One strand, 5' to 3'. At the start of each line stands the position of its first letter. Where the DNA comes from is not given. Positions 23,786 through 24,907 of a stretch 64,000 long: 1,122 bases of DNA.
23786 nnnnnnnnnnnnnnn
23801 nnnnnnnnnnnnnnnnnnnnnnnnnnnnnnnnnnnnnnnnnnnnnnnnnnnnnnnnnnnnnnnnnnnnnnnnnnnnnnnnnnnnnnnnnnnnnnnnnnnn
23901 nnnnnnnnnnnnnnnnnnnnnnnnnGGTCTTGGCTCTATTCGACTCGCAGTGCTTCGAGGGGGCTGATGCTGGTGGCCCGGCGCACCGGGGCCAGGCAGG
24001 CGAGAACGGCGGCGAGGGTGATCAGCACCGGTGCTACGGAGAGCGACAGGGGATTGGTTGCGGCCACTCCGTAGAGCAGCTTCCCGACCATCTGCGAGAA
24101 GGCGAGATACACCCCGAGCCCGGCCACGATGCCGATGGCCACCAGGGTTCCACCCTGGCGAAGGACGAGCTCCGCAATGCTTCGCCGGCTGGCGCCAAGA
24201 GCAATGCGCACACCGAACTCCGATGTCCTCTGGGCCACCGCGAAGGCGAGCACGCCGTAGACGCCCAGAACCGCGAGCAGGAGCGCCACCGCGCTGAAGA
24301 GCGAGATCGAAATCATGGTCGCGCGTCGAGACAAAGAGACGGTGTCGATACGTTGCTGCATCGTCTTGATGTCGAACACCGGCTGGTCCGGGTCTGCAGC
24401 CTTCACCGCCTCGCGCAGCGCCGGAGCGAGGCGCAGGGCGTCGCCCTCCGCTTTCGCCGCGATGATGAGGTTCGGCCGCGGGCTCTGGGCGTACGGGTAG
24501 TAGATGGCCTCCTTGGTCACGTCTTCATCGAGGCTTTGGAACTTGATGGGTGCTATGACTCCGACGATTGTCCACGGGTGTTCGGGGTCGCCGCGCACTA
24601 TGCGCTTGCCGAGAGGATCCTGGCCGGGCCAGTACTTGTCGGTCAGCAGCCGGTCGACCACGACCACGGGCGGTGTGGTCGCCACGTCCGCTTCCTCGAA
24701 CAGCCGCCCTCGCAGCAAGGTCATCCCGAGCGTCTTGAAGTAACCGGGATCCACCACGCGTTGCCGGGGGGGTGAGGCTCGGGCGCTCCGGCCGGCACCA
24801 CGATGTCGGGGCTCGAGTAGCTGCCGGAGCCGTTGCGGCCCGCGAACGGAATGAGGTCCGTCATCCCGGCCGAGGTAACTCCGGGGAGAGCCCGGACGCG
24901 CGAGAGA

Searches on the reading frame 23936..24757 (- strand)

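Call 51: search_protein_families(library=pfam, proteins=[window:23936-24757:-], max_evalue=0.0001)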
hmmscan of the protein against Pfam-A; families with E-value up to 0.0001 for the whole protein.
window:23936-24757:- (273 aa): 2 families
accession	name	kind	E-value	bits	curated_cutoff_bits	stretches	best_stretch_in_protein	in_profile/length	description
PF02687.27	FtsX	-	1.4e-16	61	25.5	1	153-266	2-120/120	FtsX-like permease C-terminal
PF12704.14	MacB_PCD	-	5.3e-12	46.9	27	1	2-107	93-197/207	MacB-like periplasmic core domain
